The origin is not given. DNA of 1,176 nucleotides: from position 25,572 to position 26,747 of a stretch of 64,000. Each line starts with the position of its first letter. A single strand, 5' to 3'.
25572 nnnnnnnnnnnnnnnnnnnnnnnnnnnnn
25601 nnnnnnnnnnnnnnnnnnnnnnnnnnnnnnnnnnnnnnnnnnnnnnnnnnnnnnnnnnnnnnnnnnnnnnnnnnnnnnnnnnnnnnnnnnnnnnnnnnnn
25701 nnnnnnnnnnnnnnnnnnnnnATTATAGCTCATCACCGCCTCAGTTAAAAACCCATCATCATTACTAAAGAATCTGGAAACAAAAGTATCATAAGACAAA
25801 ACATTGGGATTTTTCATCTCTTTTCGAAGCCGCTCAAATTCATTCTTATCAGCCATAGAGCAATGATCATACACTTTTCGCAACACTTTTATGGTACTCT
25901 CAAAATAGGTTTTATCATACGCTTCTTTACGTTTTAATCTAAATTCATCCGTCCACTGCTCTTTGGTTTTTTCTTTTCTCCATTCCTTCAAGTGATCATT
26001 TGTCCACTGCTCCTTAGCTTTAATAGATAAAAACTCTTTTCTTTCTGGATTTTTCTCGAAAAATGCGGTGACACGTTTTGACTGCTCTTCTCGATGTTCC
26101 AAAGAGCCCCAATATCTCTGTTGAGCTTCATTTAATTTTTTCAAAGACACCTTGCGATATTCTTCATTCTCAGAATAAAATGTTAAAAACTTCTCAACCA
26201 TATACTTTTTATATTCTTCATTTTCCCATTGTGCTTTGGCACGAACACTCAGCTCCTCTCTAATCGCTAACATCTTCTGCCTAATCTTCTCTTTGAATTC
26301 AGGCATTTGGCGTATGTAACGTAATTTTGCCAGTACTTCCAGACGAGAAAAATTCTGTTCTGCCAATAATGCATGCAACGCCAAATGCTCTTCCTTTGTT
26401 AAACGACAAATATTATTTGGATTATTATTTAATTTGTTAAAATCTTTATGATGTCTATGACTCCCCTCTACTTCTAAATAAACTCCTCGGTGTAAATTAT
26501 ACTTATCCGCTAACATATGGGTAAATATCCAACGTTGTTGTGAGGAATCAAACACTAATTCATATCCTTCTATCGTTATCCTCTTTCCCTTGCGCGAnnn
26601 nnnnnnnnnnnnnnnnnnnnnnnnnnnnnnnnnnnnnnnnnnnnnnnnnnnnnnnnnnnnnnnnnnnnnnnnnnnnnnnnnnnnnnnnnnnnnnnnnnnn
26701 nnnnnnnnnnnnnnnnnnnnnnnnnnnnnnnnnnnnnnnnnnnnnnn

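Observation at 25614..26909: GyrB is interrupted by a 432-aa intein with an HNH, not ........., endonuclease domain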

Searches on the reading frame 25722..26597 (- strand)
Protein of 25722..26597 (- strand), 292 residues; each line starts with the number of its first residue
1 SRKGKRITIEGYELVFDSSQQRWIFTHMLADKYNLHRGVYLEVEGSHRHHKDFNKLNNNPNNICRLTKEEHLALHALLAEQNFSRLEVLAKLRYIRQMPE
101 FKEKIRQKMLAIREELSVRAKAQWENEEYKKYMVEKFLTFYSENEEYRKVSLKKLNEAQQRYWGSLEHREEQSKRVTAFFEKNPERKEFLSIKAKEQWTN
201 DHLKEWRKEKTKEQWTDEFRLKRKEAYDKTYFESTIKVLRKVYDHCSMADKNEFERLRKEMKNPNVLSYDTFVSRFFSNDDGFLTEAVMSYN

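Call 50: predict_structure(alignment_id=A3)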
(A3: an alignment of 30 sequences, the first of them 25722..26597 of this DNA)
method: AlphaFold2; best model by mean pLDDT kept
length: 292 residues; sequences in the alignment: 30
mean_pLDDT: 91.1   pTM: 0.36
mean pLDDT of the five models: 91.1, 90.7, 89.3, 89.2, 88.9
residues with pLDDT >= 90: 219; 70-90: 63; 50-70: 5; < 50: 5
segments of 3 or more residues with pLDDT < 50: 1-5
pLDDT, mean of each block of 10 residues (from residue 1): 51 85 90 94 90 89 93 89 89 94 95 95 96 97 96 97 96 96 94 90 89 85 92 95 91 94 94 94 92 79
secondary structure, 60 per line:
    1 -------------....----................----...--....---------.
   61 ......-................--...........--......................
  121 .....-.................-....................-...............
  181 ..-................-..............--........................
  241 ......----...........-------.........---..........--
elements in order: E14-17 E22-25 H26-37 E47-50 E63-66 H68-83 H86-96 H99-125 H127-143 H145-164 H166-182 H184-199 H201-214 H217-246 H251-261 H269-277 H281-290

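Call 54: fold_search(model_id=the predicted structure, library=pdb)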
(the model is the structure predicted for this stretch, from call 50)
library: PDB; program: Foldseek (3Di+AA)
matches with E <= 10: 5; with E <= 0.001: 0
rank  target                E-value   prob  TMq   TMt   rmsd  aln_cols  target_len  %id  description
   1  3g2b                  3.8e+00  0.03  0.08  0.19  17.4       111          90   10  crystal structure of PqqD from xanthomonas campestris (released 2009-09-01)
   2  9sjd_A                6.5e+00  0.21  0.16  0.14   3.8        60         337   18  Type I-F_HNH variant Cascade bound to dsDNA, HNH domain in outwards position (released 2026-02-18)
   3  1evw_A                7.8e+00  0.10  0.16  0.26   4.5        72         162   11  L116A MUTANT OF THE HOMING ENDONUCLEASE I-PPOI COMPLEXED TO HOMING SITE DNA. (released 2000-08-03)
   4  7pl5_BBB              8.2e+00  0.14  0.05  0.08   2.8        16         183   25  Crystal structure of choline-binding module (R1-R9) of LytB from Streptococcus pneumoniae (released 2022-09-07)
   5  6irc                  8.2e+00  0.03  0.12  0.16  30.7       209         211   16  C-terminal domain of Drosophila phospholipase b NORPA, methylated (released 2019-01-02)

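Call 55: search_protein_families(library=phrogs, proteins=[window:25722-26597:-], max_evalue=1)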
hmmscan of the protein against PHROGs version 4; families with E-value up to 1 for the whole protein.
window:25722-26597:- (292 aa): 5 families
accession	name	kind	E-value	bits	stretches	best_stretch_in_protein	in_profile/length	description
phrog_7545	-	DNA, RNA and nucleotide metabolism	3.2e-08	34.9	1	8-83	64-141/160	HNH endonuclease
phrog_21964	-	DNA, RNA and nucleotide metabolism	0.00047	20.8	1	15-84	155-221/244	HNH endonuclease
phrog_15471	-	DNA, RNA and nucleotide metabolism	0.0035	18.2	1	25-202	21-135/183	HNH endonuclease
phrog_257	-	tail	0.014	15.5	1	90-215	135-252/508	minor tail protein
phrog_655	-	DNA, RNA and nucleotide metabolism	0.069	14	1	58-274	63-261/343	homing endonuclease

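Call 70: search_protein_representatives(protein=window:25722-26597:-)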
Query: 292 residues. Proteins with E-value up to 0.001 (for the whole library): 489; up to 1e-10: 156; up to 1e-30: 39. The best 150 are listed.
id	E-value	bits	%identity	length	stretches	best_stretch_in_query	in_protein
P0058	8.9e-91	320.7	60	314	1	3-263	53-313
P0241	7.6e-80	284.8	51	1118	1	2-292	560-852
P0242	1.1e-76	274.5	46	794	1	5-292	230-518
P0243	3.8e-74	266.1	47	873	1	3-292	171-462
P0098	3.3e-71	256.5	50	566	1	37-292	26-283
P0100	5.5e-70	252.5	48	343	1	17-292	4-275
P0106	5.6e-64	232.8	43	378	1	2-292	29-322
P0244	3.3e-62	227.0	40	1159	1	6-292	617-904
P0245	5.0e-62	226.4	44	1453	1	8-292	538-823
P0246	1.4e-61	224.9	56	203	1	25-213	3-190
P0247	1.5e-59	218.2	50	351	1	48-285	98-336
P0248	8.6e-57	209.2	41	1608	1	3-291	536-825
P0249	1.5e-56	208.5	52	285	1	1-185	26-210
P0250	9.1e-56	205.8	44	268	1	44-284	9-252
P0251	3.6e-55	203.9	38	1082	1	2-291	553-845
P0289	1.1e-22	97.3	30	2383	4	4-205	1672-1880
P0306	4.9e-18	82.1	31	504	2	10-87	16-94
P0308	2.4e-17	79.8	44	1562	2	10-81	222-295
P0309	3.0e-17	79.5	36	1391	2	10-81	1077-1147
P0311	9.6e-17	77.9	33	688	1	9-176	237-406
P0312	1.1e-16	77.7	34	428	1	11-172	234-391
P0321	9.2e-16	74.6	43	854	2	8-77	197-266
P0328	7.1e-15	71.7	30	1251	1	9-239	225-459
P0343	4.1e-13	66.0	44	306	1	9-97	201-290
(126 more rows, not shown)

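Call 71: search_protein_families(library=pfam, proteins=[P0289, P0308, P0309, P0321, P0328, P0306, P0311, P0312, P0343], max_evalue=0.00001)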
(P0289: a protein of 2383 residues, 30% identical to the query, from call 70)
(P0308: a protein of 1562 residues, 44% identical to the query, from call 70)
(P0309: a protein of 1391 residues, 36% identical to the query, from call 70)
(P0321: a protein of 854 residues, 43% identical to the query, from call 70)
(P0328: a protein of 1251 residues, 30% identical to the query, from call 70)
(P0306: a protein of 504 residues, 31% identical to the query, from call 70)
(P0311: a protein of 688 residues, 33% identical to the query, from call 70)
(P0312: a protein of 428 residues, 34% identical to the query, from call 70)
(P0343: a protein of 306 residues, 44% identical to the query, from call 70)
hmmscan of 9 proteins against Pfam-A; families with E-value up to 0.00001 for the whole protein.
P0289 (2383 aa): 3 families
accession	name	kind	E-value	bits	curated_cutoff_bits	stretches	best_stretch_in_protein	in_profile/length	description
PF14890.11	Intein_splicing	-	3.2e-61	206.1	35.8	4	1576-2020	11-147/155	Intein splicing domain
PF07230.16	Portal_T4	-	2.5e-53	181.8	22.9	3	1007-1115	157-263/433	Bacteriophage T4-like portal protein (Gp20)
PF13392.12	HNH_3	-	3.9e-21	74.9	24.8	1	700-743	1-44/46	HNH endonuclease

P0308 (1562 aa): 7 families
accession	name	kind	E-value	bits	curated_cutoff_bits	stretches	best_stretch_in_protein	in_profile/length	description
PF14890.11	Intein_splicing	-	7.2e-37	127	35.8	2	120-504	1-155/155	Intein splicing domain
PF00204.31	DNA_gyraseB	-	1.7e-14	54.1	27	1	632-765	29-171/173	DNA gyrase B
PF00986.26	DNA_gyraseB_C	-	2.6e-08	34.3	29.8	1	1497-1540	2-44/63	DNA gyrase B subunit, carboxyl terminus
PF01751.28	Toprim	-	3.8e-07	30.6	23.1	1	1214-1294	5-69/96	Toprim domain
PF07591.16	PT-HINT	-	3e-06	28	27.7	0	1360-1447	60-137/137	Pretoxin HINT domain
PF02518.31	HATPase_c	-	5.2e-06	27.3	26.4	0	29-140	3-89/111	Histidine kinase-, DNA gyrase B-, and HSP90-like ATPase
PF13392.12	HNH_3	-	6.3e-06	26.2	24.8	0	959-981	22-44/46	HNH endonuclease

P0309 (1391 aa): 4 families
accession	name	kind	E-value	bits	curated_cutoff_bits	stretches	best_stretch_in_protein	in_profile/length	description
PF14890.11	Intein_splicing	-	5.8e-35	120.8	35.8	2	161-541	3-155/155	Intein splicing domain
PF13392.12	HNH_3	-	5e-10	39.3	24.8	1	279-322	2-44/46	HNH endonuclease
PF07591.16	PT-HINT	-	2.7e-07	31.4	27.7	0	212-249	48-88/137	Pretoxin HINT domain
PF07728.20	AAA_5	-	8.7e-06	26.2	22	0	604-694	41-96/139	AAA domain (dynein-related subfamily)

P0321 (854 aa): 1 family
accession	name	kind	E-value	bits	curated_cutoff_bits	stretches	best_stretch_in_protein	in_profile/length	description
PF14890.11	Intein_splicing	-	4.4e-23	82.2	35.8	1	103-469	1-155/155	Intein splicing domain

P0328 (1251 aa): 3 families
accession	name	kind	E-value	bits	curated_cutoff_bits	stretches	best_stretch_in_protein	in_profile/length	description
PF00521.26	DNA_topoisoIV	-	6.5e-153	510.1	31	2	504-863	80-432/432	DNA gyrase/topoisomerase IV, subunit A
PF03989.18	DNA_gyraseA_C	-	7.3e-68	224.2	27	6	895-941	1-47/48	DNA gyrase C-terminal domain, beta-propeller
PF14890.11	Intein_splicing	-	2.6e-18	66.7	35.8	1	123-502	7-155/155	Intein splicing domain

P0306 (504 aa): 3 families
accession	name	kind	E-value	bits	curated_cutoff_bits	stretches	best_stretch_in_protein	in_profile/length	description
PF00986.26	DNA_gyraseB_C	-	9.8e-21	74.1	29.8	1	432-493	2-62/63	DNA gyrase B subunit, carboxyl terminus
PF01751.28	Toprim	-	2.1e-11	44.3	23.1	1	301-399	13-94/96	Toprim domain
PF14890.11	Intein_splicing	-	1.3e-07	32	35.8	1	263-300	119-155/155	Intein splicing domain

P0311 (688 aa): 2 families
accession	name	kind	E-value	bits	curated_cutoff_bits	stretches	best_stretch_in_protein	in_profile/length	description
PF00521.26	DNA_topoisoIV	-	1.8e-40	139.5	31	1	45-126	1-82/432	DNA gyrase/topoisomerase IV, subunit A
PF14890.11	Intein_splicing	-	4.6e-32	111.4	35.8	2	133-517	3-155/155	Intein splicing domain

P0312 (428 aa): 2 families
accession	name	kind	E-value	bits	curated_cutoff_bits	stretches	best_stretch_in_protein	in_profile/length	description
PF00521.26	DNA_topoisoIV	-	1.4e-40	139.9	31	1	40-127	1-87/432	DNA gyrase/topoisomerase IV, subunit A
PF14890.11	Intein_splicing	-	7.2e-12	45.8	35.8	1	128-357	3-96/155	Intein splicing domain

P0343 (306 aa): 2 families
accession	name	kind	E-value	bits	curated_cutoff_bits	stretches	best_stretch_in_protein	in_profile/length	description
PF00521.26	DNA_topoisoIV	-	5.2e-41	141.3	31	1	11-95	1-85/432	DNA gyrase/topoisomerase IV, subunit A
PF14890.11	Intein_splicing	-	2.4e-08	34.4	35.8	1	127-249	30-112/155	Intein splicing domain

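Call 78: fold_search(model_id=the predicted structure, library=viral)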
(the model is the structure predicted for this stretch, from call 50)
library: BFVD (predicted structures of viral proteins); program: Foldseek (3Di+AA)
matches with E <= 10: 657; with E <= 0.001: 1
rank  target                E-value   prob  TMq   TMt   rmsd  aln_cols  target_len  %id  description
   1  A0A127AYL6            3.1e-06  1.00  0.21  0.12  42.2       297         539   16  Hint domain-containing protein [Bacillus phage SP-15]
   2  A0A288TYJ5            1.1e-02  1.00  0.19  0.26   8.0       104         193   22  HNH nuclease domain-containing protein [Enterococcus phage EFP01]
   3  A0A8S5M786            1.2e-02  0.87  0.24  0.08  40.1       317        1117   14  Terminase [Siphoviridae sp. ctrgt10]
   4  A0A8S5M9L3            1.5e-02  1.00  0.18  0.37   4.2        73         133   25  Homing endonuclease [Siphoviridae sp. ctB3v5]
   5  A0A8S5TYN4            1.9e-02  1.00  0.19  0.23   4.3        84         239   23  Homing endonuclease [Siphoviridae sp. ctnPP24]
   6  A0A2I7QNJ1            2.0e-02  1.00  0.19  0.32   5.1        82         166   24  (no name in the UniProt tables at hand)
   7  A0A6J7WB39            2.0e-02  1.00  0.20  0.34   4.2        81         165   22  NUMOD4 [uncultured Caudovirales phage]
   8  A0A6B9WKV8            2.1e-02  1.00  0.21  0.26   5.0        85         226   21  HNH homing endonuclease [Escherichia phage nepoznato]
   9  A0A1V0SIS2            2.1e-02  1.00  0.17  0.15   4.3        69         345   26  HNH endonuclease [Klosneuvirus KNV1]
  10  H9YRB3                2.1e-02  0.96  0.15  0.30  11.2       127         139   16  (no name in the UniProt tables at hand)
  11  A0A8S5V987            2.5e-02  1.00  0.20  0.33   5.6        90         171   20  Homing endonuclease [Siphoviridae sp. ct2D011]
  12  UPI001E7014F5         2.5e-02  0.99  0.18  0.24   5.2        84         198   23  (no name look-up for this kind of identifier)
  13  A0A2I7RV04            2.8e-02  0.97  0.20  0.20  19.1       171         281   18  (no name in the UniProt tables at hand)
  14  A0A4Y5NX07            3.2e-02  1.00  0.15  0.24   6.0        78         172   29  (no name in the UniProt tables at hand)
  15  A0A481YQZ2            3.6e-02  1.00  0.20  0.12   4.2        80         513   26  HNH endonuclease [Marseillevirus LCMAC101]
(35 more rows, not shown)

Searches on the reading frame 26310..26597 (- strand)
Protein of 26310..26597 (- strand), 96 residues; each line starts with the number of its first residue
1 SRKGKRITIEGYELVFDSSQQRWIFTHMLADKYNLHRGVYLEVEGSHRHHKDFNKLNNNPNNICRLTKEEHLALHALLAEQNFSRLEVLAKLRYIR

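Call 43: search_solved_structures(query=A2, max_evalue=10, show_alignments=3)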
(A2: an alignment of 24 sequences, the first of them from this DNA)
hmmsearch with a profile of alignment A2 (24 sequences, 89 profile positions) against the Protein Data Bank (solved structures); distinct sequences matched with E-value up to 10: 4.
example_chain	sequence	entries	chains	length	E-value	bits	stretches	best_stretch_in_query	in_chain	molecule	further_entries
3ug3_A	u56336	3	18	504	0.69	13.3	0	3-32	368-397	Alpha-L-arabinofuranosidase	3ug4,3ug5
4atw_A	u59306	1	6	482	0.74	13.2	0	3-32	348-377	ALPHA-L-ARABINOFURANOSIDASE DOMAIN PROTEIN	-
3s2c_A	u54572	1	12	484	0.76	13.2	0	3-32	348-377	Alpha-N-arabinofuranosidase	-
5n7i_A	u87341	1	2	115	1.7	12.1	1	34-80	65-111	MARVEL domain-containing protein 2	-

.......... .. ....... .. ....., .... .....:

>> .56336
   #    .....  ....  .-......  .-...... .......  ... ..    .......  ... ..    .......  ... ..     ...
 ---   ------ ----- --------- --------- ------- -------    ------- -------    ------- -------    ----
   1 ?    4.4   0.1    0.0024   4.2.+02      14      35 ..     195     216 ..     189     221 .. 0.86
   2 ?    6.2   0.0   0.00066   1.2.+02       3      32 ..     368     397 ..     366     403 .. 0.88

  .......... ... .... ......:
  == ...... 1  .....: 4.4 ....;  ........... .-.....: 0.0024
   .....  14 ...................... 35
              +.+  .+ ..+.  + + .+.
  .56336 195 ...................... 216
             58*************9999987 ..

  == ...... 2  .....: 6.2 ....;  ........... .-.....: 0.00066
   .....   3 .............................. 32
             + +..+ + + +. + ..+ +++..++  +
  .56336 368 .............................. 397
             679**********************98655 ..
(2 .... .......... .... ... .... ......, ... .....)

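Call 55: search_protein_families(library=phrogs, proteins=[window:26310-26597:-], max_evalue=1)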
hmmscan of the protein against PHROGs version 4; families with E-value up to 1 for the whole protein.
window:26310-26597:- (96 aa): 9 families
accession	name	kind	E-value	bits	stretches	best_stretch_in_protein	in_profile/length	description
phrog_7545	-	DNA, RNA and nucleotide metabolism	2.6e-09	38.5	1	7-82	63-140/160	HNH endonuclease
phrog_15471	-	DNA, RNA and nucleotide metabolism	4.8e-05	24.3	1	20-75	16-80/183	HNH endonuclease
phrog_21964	-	DNA, RNA and nucleotide metabolism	6.5e-05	23.6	1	14-84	154-221/244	HNH endonuclease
phrog_14913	-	DNA, RNA and nucleotide metabolism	0.015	16.3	1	35-80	49-93/149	HNH endonuclease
phrog_655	-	DNA, RNA and nucleotide metabolism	0.016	16.1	1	58-79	63-84/343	homing endonuclease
phrog_15121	-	unknown function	0.088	14.1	1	56-96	42-82/109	-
phrog_20891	-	DNA, RNA and nucleotide metabolism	0.094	13.3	1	4-68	129-194/219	HNH endonuclease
phrog_25114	-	unknown function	0.1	13.5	1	5-80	59-136/156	-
phrog_13853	-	unknown function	0.17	12.9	1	10-34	42-66/151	-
